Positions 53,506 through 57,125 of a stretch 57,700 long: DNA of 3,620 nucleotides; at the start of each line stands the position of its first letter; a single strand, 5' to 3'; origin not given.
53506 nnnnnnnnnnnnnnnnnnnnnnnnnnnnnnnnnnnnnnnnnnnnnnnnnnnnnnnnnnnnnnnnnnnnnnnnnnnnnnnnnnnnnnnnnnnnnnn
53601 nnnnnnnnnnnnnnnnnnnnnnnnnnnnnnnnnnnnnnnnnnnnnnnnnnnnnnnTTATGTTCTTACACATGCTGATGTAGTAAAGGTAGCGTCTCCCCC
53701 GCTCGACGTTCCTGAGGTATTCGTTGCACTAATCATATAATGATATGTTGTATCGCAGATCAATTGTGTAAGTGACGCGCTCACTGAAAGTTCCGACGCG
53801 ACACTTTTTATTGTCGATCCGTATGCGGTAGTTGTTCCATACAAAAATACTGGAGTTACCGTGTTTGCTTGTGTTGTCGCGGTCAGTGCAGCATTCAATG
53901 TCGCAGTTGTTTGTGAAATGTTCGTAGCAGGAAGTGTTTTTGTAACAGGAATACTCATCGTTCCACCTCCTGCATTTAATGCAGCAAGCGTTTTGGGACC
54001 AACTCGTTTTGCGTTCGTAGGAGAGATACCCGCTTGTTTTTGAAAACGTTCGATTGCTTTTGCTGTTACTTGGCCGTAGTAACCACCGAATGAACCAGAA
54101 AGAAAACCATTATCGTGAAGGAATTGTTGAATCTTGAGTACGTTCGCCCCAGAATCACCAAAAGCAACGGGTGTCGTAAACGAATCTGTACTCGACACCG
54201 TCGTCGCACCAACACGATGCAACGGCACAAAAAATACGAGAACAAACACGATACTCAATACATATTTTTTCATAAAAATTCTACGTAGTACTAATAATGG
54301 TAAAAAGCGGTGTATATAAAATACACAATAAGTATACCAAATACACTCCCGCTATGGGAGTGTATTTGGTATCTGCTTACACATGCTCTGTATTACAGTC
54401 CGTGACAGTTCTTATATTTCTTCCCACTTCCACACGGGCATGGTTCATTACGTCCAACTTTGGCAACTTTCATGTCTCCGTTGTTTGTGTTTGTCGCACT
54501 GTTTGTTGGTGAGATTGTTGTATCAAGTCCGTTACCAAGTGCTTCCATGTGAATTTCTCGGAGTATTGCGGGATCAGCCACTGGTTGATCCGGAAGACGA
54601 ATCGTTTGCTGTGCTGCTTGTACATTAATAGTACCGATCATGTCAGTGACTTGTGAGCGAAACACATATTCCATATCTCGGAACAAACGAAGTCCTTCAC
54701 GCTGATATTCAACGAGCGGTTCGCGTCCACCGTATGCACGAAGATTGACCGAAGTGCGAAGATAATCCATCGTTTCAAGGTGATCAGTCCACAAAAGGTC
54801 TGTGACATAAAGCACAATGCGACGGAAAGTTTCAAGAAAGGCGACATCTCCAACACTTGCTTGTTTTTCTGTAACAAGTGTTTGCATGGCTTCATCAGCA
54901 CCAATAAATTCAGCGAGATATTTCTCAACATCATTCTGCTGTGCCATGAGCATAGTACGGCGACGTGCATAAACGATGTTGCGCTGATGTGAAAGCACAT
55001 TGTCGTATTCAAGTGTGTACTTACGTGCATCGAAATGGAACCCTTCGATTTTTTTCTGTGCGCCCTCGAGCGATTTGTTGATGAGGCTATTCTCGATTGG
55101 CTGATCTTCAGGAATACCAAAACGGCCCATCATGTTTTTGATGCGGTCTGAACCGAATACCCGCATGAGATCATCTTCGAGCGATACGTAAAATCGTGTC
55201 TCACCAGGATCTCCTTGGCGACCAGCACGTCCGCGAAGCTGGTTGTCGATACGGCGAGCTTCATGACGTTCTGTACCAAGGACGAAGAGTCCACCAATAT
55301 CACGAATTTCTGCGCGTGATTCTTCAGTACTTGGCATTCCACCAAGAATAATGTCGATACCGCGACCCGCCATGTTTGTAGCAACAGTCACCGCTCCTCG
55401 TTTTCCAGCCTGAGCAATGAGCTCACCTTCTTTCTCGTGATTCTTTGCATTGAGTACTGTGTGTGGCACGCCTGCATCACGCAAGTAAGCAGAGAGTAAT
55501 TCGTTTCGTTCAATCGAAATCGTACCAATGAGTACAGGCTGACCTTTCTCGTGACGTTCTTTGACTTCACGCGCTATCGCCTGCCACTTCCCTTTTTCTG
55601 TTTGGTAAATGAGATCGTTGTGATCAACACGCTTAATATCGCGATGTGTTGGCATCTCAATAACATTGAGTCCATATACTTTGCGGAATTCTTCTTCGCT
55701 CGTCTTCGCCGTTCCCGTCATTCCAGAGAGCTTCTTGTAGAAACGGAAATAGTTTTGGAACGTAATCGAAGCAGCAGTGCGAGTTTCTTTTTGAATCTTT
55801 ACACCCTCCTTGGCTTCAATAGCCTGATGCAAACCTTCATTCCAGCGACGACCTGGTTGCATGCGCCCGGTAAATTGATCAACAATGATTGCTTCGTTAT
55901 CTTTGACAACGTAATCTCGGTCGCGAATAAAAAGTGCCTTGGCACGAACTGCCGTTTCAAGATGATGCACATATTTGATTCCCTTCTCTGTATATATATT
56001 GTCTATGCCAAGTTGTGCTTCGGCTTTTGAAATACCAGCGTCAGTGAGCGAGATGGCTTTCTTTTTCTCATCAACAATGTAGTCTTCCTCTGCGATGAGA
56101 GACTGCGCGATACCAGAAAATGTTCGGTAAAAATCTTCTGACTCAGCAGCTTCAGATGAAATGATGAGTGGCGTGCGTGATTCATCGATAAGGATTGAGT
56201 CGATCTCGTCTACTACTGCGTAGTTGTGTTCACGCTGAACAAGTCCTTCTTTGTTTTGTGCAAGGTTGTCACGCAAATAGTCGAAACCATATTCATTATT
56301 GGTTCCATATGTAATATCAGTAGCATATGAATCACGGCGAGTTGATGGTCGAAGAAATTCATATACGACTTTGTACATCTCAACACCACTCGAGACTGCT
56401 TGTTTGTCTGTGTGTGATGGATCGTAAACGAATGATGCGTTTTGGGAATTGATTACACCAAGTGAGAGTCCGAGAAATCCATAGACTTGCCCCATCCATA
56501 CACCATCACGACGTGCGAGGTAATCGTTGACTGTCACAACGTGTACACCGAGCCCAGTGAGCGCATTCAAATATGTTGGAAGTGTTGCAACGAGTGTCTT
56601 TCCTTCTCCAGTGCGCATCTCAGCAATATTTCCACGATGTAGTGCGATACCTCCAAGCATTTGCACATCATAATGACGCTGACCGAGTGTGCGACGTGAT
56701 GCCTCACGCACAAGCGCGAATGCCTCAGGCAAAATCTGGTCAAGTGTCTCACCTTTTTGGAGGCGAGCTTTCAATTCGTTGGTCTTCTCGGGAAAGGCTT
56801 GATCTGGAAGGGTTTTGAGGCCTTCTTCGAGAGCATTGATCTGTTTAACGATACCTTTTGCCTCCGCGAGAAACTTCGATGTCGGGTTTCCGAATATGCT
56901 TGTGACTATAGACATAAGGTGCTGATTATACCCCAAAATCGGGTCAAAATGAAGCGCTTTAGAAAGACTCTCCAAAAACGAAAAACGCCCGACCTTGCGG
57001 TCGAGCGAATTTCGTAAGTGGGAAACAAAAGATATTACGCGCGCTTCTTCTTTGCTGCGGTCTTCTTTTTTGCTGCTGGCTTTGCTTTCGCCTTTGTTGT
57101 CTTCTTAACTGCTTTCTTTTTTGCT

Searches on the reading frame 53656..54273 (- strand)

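Call 49: search_protein_families(library=pfam, proteins=[window:53656-54273:-], max_evalue=0.0001)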
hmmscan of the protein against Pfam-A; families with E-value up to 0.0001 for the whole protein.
window:53656-54273:- (205 aa): 1 family
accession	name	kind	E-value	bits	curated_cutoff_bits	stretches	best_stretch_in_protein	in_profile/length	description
PF01471.23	PG_binding_1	-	8e-13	48.8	23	1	41-99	1-57/57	Putative peptidoglycan binding domain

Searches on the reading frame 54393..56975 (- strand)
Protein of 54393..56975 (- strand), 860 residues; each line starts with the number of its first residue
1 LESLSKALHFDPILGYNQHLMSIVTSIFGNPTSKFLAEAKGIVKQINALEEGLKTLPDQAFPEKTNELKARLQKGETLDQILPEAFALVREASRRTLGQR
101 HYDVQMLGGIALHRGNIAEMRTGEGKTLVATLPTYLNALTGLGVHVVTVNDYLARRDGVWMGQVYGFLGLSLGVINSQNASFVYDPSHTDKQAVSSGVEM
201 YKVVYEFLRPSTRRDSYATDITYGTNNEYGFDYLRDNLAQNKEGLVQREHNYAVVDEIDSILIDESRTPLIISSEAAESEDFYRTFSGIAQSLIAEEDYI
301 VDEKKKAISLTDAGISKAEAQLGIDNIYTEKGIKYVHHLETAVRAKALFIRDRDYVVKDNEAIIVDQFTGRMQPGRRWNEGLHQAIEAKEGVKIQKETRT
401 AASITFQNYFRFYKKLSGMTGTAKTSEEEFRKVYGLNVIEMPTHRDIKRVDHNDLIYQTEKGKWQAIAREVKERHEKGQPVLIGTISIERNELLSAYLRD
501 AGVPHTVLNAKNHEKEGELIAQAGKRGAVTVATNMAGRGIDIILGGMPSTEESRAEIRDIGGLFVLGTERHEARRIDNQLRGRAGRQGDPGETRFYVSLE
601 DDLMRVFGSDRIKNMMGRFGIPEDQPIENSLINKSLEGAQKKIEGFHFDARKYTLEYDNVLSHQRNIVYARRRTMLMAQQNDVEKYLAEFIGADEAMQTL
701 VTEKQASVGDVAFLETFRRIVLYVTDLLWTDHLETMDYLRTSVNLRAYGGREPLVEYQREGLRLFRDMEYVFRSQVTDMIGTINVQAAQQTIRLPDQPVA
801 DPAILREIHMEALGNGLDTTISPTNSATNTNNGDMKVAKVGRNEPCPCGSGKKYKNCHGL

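Call 49: search_protein_families(library=pfam, proteins=[window:54393-56975:-], max_evalue=0.0001)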
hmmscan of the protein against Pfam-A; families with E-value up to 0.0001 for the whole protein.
window:54393-56975:- (860 aa): 5 families
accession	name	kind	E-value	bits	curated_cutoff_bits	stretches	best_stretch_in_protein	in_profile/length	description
PF07517.20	SecA_DEAD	-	1.1e-121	406.1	24.6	1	26-431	3-290/290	SecA DEAD-like domain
PF21090.3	P-loop_SecA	-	9.2e-80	267.5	27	1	447-624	2-205/205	SecA P-loop domain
PF07516.18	SecA_SW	-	1.2e-39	136.9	26.7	2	626-701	1-73/200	SecA Wing and Scaffold domain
PF01043.26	SecA_PP_bind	-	9.4e-39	132.8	23.5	1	279-387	2-110/110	SecA preprotein cross-linking domain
PF02810.21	SEC-C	-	3.8e-10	39.9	20.4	1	842-859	1-18/19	SEC-C motif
